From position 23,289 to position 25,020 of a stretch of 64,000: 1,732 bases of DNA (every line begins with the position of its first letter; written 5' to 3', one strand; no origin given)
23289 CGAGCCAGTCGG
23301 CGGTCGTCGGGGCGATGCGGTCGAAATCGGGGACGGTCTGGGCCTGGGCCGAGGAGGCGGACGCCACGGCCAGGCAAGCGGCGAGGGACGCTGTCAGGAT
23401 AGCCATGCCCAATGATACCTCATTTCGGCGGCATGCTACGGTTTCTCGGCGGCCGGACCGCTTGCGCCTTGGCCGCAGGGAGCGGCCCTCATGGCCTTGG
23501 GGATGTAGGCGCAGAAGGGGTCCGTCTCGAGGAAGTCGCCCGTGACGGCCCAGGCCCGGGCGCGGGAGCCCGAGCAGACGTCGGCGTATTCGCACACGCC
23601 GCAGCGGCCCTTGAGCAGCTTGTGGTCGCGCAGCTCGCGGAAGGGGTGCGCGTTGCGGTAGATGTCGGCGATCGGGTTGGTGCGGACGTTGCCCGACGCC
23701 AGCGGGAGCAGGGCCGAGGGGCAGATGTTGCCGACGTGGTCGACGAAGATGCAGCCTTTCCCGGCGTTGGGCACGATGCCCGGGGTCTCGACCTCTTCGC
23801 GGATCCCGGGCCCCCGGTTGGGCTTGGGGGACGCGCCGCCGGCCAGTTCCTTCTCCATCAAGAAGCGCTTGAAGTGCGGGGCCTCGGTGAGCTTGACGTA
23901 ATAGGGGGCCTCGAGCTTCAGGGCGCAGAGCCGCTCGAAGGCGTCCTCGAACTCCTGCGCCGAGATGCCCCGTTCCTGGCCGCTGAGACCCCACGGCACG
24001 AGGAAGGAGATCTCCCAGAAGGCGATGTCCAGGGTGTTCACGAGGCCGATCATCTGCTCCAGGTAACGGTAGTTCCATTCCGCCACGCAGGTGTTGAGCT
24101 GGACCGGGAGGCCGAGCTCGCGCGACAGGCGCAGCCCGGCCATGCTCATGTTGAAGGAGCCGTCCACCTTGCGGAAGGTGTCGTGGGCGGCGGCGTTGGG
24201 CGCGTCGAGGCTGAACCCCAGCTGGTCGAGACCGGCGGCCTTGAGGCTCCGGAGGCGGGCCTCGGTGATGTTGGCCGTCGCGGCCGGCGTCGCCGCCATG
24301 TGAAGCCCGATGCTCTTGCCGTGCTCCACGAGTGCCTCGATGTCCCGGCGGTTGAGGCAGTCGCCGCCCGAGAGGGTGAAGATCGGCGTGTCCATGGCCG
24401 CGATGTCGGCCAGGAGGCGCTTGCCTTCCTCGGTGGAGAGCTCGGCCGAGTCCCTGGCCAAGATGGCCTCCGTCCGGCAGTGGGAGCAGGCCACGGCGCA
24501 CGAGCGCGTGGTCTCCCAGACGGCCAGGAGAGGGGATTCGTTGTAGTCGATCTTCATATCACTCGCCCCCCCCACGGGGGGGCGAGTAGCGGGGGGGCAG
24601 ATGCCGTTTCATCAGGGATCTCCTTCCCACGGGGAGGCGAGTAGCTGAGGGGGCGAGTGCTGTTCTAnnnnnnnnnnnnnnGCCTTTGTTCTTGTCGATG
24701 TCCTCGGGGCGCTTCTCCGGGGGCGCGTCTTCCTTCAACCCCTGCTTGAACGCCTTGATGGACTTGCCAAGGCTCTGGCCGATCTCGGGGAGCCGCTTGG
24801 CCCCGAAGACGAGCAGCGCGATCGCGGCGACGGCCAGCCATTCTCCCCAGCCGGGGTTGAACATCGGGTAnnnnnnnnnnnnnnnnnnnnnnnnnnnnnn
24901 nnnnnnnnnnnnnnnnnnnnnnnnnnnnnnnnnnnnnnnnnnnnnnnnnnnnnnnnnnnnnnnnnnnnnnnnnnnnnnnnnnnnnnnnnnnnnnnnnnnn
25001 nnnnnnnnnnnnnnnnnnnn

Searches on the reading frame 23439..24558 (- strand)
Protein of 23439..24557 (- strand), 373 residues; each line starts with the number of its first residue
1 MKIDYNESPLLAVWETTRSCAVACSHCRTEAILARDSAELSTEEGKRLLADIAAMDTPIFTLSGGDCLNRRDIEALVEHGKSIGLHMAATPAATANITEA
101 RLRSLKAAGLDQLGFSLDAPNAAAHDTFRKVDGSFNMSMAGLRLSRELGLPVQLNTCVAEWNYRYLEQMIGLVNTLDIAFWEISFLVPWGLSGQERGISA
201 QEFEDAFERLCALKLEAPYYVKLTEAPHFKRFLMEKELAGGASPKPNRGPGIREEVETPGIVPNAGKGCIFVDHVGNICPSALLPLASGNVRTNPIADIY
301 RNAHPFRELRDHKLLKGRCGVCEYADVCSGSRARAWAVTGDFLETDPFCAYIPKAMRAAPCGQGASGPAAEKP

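Call 13: search_protein_families(library=pfam, proteins=[window:23439-24558:-])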
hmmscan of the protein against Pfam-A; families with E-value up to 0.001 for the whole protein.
window:23439-24558:- (373 aa): 0 families

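Call 53: find_homologous_proteins(query=window:23439-24558:-, max_evalue=1e-20)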
Query window:23439-24558:-: 8000 candidates shared short words with the query, none scored E <= 1e-20.

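Call 82: search_protein_families(library=pfam, proteins=[window:23439-24557:-], max_evalue=0.01)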
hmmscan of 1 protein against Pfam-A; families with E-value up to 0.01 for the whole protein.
window:23439-24557:- (373 aa): 3 families
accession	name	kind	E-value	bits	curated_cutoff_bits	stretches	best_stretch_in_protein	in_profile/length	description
PF04055.27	Radical_SAM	-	1.8e-16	61.2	29.5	1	15-170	2-163/166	Radical SAM superfamily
PF13353.11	Fer4_12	-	0.00045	21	22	1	18-85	13-82/137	4Fe-4S single cluster domain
PF13186.11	SPASM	-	0.0029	18.3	21.5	1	266-322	4-66/67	Iron-sulfur cluster-binding domain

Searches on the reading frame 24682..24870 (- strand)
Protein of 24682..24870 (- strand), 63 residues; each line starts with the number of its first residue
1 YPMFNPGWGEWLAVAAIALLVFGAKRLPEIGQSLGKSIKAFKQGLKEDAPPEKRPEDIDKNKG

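Call 13: search_protein_families(library=pfam, proteins=[window:24682-24870:-])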
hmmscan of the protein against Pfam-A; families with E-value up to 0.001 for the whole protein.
window:24682-24870:- (63 aa): 1 family
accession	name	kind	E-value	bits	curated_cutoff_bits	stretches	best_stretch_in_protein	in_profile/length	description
PF02416.21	TatA_B_E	-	3.2e-18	65.1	21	1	7-53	2-48/53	mttA/Hcf106 family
